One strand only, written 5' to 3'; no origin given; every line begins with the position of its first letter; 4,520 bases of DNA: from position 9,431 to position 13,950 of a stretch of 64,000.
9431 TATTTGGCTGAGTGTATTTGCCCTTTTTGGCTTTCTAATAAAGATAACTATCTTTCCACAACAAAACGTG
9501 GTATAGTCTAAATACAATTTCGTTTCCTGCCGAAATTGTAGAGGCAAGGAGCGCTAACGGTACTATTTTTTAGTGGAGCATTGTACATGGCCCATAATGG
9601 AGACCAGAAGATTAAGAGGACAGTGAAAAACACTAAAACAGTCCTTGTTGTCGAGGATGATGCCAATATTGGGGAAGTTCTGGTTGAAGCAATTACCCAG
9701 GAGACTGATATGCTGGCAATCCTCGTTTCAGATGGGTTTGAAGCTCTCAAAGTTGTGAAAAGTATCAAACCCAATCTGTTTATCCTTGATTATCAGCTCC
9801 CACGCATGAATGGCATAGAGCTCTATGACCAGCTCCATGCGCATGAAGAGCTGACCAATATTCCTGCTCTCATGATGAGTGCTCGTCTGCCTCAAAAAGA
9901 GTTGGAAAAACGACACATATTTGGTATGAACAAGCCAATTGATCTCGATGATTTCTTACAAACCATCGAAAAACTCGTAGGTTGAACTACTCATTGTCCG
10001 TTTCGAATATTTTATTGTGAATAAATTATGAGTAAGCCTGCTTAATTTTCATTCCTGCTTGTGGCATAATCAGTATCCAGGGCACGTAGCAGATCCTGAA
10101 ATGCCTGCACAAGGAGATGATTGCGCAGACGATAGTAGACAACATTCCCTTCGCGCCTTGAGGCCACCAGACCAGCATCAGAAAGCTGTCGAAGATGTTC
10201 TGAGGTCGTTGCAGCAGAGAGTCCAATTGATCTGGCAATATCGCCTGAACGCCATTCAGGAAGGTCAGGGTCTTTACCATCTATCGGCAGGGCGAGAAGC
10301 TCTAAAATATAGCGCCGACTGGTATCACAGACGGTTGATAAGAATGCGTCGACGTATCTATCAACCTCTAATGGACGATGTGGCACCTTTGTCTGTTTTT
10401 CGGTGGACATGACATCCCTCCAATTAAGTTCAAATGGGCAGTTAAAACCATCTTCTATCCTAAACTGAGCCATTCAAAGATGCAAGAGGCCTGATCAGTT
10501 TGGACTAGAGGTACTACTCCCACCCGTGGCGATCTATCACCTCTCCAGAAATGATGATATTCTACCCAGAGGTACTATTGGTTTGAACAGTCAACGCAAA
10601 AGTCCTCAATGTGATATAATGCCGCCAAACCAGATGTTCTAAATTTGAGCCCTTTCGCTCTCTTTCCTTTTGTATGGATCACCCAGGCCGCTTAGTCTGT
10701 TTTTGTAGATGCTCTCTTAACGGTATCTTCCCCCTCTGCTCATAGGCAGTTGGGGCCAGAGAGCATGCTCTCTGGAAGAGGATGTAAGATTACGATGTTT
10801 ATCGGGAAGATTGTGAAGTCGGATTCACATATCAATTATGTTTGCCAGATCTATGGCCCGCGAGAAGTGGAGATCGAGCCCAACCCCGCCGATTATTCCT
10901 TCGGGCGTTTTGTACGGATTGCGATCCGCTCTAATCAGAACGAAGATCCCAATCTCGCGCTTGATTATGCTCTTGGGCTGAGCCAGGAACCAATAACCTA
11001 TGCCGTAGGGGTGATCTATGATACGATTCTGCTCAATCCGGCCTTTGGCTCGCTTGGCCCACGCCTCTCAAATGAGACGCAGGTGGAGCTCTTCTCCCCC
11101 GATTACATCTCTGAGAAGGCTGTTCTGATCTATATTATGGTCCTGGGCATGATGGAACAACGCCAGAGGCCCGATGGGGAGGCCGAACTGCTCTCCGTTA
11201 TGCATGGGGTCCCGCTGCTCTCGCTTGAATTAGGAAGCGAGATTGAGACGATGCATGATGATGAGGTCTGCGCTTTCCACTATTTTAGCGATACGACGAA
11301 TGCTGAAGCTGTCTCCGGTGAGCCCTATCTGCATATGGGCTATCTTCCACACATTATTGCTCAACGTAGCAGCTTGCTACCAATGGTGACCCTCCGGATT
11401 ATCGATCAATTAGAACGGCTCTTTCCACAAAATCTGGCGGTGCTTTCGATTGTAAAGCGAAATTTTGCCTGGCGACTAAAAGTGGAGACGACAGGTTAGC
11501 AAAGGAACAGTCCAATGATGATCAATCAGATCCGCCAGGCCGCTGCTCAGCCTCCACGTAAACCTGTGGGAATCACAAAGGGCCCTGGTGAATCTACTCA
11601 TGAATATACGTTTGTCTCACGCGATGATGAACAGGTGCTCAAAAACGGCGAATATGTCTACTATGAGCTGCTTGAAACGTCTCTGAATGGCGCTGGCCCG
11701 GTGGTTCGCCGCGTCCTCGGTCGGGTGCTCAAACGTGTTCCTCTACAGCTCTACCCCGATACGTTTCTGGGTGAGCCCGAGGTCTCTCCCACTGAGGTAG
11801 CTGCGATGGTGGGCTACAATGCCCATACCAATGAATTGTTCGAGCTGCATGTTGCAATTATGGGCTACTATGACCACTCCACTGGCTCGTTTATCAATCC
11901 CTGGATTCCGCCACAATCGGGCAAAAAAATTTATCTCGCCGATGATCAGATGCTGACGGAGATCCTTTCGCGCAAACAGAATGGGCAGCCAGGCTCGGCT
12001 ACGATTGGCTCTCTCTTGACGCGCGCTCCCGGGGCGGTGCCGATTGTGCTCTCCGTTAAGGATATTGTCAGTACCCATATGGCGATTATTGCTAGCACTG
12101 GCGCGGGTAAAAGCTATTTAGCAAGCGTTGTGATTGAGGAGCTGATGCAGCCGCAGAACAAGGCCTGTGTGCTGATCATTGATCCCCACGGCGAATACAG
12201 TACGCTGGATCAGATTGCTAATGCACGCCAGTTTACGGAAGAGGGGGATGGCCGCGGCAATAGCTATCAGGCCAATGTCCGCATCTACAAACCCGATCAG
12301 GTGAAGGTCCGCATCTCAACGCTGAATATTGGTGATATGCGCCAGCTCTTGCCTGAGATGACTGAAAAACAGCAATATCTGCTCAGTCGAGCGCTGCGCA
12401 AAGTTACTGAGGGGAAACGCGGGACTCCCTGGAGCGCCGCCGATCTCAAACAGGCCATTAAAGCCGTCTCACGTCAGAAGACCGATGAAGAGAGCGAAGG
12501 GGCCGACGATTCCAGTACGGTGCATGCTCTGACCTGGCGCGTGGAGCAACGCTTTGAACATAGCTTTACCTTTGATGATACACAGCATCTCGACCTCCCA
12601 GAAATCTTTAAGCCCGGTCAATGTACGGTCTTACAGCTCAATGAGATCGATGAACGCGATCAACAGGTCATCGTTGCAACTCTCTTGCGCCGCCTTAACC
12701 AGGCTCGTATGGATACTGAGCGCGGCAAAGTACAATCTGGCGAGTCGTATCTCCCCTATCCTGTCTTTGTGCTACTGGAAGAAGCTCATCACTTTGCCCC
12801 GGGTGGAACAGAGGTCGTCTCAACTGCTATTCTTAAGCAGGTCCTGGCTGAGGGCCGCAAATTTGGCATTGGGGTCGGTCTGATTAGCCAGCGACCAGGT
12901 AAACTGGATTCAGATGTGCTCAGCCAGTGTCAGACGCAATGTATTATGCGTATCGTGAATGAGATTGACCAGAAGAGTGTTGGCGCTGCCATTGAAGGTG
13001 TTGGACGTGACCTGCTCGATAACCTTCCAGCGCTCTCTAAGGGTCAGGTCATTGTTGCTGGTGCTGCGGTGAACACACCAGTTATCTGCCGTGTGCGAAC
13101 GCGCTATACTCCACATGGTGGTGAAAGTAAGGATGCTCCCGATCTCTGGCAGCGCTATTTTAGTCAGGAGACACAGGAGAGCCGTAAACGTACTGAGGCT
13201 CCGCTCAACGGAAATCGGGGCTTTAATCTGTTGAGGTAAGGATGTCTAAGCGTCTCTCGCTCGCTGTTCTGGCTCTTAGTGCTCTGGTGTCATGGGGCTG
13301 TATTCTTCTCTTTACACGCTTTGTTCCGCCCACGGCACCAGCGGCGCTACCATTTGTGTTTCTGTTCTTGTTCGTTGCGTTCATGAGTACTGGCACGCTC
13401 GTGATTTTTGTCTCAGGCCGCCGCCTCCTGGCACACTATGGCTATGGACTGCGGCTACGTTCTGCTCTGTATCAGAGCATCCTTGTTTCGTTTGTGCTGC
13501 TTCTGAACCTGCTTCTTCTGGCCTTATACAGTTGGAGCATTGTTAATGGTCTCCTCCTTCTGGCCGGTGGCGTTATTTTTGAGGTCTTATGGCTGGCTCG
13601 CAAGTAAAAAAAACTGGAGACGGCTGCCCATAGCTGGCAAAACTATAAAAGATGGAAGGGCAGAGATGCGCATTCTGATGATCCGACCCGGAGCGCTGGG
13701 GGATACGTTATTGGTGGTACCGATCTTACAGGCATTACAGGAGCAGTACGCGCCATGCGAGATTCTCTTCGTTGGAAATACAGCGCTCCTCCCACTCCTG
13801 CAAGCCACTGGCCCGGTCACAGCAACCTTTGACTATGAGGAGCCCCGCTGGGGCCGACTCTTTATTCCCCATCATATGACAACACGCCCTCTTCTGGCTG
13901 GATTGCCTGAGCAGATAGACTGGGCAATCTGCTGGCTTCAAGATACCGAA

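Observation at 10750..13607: Three-gene cassette: unknown protein + HerA/FtsK-like ATPase + small 4-TM protein (candidate novel defence or DNA-processing module)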

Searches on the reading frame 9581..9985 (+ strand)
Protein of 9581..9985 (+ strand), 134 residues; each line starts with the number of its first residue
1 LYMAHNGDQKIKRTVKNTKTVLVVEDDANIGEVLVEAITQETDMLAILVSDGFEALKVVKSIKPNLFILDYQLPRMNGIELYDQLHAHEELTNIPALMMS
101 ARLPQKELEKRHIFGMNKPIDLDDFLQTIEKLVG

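Call 3: search_protein_families(library=pfam, proteins=[window:9581-9985:+], max_evalue=0.1)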
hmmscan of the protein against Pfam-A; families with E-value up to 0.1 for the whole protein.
window:9581-9985:+ (134 aa): 2 families
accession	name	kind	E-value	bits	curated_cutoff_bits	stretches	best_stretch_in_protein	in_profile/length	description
PF00072.30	Response_reg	-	8.2e-15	55.4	30.2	1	21-128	1-109/111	Response regulator receiver domain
PF11224.13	DUF3023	-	0.0027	18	22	1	38-131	5-90/129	Protein of unknown function (DUF3023)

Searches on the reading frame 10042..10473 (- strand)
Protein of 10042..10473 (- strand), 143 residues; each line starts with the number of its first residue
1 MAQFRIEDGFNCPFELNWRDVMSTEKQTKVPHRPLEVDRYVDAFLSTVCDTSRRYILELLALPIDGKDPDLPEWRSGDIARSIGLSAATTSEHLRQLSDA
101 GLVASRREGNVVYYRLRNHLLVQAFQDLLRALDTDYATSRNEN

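Call 3: search_protein_families(library=pfam, proteins=[window:10042-10473:-], max_evalue=0.1)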
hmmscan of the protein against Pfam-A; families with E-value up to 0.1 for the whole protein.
window:10042-10473:- (143 aa): 14 families
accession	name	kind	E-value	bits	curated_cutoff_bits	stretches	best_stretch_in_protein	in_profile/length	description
PF01022.26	HTH_5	-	7.1e-08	32.7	22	1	76-104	18-46/47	Bacterial regulatory protein, arsR family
PF12840.13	HTH_20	-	2.4e-06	27.9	27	1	76-105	21-50/51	Helix-turn-helix domain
PF09339.16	HTH_IclR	-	8.1e-05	22.8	22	1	73-105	18-50/52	IclR helix-turn-helix domain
PF13412.12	HTH_24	-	0.00015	21.7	21.9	1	78-103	22-47/48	Winged helix-turn-helix DNA-binding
PF13545.12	HTH_Crp_2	-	0.00018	21.8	27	1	74-108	23-57/70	Crp-like helix-turn-helix domain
PF01047.28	MarR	-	0.00033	20.9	24.6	1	75-107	19-51/59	MarR family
PF03428.19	RP-C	-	0.001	19.4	24.4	1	79-117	77-115/175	Replication protein C N-terminal domain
PF12802.13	MarR_2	-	0.002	18.7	27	1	77-108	24-55/61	MarR family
PF01978.25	TrmB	-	0.0028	17.9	25.6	1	78-114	27-63/68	Sugar-specific transcriptional regulator TrmB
PF01325.25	Fe_dep_repress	-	0.0032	18.1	26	1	77-105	26-54/60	Iron dependent repressor, N-terminal DNA binding domain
PF02082.26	Rrf2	-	0.0044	17.6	30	1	75-136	25-85/132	Iron-dependent Transcriptional regulator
PF24034.1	DUF7343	-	0.0092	16.3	27.6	1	78-109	23-54/62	Domain of unknown function (DUF7343)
PF04967.18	HTH_10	-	0.01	16.1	23.1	1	76-96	26-46/53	HTH DNA binding domain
PF24033.1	DUF7342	-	0.014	15.9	31.6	1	79-135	23-80/150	Family of unknown function (DUF7342)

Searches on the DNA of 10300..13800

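Call 81: search_rna_families(source=window, start=10300, end=13800, threshold=evalue, max_evalue=1)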
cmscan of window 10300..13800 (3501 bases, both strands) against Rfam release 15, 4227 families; matches with E-value up to 1: 1.
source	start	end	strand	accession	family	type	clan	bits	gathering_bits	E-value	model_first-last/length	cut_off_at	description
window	11032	11094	+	RF00677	MIR168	Gene; miRNA;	-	18.1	66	0.74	1-129/129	no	MIR168 microRNA precursor family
